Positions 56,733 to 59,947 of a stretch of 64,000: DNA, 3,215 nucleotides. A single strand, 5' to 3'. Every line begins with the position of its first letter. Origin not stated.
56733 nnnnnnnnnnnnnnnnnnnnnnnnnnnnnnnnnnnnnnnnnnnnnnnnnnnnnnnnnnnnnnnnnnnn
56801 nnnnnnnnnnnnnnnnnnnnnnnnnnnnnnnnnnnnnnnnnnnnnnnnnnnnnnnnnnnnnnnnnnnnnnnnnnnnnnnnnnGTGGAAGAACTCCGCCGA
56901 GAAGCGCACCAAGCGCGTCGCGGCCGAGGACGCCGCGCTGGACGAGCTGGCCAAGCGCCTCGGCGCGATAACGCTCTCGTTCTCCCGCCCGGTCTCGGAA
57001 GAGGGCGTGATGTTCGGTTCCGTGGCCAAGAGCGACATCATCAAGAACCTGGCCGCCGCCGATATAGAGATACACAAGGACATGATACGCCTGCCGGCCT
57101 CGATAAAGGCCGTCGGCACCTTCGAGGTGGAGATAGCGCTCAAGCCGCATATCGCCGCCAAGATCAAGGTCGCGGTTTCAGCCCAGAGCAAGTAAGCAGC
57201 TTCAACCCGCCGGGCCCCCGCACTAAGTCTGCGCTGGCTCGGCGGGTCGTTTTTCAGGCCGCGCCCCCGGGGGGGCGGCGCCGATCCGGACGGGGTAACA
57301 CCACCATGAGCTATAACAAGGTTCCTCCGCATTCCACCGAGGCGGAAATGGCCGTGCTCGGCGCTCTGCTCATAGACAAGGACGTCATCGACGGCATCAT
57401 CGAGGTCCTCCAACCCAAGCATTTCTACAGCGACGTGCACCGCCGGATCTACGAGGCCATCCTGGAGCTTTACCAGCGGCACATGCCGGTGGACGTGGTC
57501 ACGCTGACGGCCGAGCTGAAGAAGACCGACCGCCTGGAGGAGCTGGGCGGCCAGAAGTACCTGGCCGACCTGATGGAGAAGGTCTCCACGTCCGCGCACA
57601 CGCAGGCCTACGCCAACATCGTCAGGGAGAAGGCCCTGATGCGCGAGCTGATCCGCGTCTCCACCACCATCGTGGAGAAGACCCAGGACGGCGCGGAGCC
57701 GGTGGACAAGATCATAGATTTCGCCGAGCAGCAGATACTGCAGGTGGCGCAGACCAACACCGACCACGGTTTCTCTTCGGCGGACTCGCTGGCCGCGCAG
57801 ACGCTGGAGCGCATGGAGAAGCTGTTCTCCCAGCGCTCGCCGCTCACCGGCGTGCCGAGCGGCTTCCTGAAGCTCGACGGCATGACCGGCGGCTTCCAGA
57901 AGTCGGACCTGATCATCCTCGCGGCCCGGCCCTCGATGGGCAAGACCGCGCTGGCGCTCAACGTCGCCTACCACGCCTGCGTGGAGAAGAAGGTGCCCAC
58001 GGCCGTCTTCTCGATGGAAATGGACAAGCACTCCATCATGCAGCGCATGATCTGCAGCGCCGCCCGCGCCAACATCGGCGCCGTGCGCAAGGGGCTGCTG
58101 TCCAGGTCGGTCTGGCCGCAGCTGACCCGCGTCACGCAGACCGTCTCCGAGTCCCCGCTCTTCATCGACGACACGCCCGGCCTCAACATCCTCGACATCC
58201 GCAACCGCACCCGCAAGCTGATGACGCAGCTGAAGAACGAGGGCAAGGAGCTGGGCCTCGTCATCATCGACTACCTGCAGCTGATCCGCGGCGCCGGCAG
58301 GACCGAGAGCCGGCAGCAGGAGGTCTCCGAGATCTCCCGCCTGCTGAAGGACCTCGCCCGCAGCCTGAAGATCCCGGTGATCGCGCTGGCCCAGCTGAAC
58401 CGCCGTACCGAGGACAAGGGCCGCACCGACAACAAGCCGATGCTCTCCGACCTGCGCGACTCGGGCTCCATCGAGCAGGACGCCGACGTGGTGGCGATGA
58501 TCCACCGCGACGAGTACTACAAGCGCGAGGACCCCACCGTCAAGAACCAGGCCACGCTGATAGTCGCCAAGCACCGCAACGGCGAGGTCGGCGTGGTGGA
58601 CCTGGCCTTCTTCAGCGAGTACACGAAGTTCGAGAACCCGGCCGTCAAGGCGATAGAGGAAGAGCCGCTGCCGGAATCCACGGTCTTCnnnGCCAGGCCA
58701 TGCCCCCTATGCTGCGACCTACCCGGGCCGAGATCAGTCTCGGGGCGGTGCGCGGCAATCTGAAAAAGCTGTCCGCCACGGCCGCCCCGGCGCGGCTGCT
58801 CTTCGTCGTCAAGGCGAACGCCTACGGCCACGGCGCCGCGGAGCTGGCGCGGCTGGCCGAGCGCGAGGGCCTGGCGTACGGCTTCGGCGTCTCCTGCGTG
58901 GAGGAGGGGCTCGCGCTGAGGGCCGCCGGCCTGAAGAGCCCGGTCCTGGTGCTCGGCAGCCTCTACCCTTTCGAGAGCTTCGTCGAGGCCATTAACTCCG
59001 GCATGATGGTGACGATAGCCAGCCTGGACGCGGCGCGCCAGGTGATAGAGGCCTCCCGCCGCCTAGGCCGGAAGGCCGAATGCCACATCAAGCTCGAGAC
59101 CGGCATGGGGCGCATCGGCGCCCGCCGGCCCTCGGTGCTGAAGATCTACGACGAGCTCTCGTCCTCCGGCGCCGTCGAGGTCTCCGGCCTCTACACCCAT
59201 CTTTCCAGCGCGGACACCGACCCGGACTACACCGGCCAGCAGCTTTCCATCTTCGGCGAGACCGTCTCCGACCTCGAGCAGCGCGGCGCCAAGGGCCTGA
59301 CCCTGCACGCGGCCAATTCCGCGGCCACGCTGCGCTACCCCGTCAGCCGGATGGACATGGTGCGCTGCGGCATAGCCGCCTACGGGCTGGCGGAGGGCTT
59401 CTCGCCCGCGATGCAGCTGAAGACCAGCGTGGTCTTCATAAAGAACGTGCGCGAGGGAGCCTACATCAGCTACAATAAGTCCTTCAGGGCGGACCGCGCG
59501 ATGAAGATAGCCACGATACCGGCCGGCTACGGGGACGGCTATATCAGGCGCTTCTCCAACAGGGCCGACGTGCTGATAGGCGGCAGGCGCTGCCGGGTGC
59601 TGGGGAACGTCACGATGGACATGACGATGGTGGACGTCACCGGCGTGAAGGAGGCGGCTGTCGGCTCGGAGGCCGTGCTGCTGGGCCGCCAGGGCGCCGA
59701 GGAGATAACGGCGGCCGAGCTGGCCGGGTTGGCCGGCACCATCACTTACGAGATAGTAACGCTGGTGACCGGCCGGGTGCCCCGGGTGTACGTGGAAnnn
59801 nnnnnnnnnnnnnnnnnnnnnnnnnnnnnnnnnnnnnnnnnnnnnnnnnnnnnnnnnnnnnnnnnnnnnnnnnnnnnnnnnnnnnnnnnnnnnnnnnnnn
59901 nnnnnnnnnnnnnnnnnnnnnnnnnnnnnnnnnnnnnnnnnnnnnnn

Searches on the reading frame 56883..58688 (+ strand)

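Call 22: search_protein_families(library=pfam, proteins=[window:56883-58688:+], max_evalue=0.00001)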
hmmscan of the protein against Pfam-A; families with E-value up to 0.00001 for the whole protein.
window:56883-58688:+ (602 aa): 3 families
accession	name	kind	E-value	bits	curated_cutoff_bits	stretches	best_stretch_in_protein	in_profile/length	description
PF03796.21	DnaB_C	-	9e-100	333.7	27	1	323-585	1-255/255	DnaB-like helicase C terminal domain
PF00772.26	DnaB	-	1.3e-35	122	23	1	148-249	2-103/103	DnaB-like helicase N terminal domain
PF13481.12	AAA_25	-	2.6e-10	40.7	27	1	339-506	31-191/195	AAA domain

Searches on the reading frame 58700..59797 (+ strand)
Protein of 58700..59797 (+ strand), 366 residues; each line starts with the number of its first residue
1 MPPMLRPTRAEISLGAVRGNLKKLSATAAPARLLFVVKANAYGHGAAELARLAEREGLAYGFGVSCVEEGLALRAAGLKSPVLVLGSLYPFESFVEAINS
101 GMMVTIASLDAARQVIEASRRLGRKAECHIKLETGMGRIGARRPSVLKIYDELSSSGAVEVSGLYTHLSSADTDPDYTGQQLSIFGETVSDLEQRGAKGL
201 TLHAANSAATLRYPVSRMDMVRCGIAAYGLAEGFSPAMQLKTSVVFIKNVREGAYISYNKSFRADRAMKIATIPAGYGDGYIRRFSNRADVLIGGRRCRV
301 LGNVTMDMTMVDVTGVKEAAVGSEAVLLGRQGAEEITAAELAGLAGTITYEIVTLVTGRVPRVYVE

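Call 22: search_protein_families(library=pfam, proteins=[window:58700-59797:+], max_evalue=0.00001)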
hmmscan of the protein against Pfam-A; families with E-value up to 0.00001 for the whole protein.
window:58700-59797:+ (366 aa): 2 families
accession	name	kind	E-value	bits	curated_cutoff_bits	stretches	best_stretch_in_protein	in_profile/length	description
PF01168.26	Ala_racemase_N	-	8.1e-61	206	24.1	1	12-231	1-219/220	Alanine racemase, N-terminal domain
PF00842.27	Ala_racemase_C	-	2.6e-46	156.8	25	1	237-364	1-127/127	Alanine racemase, C-terminal domain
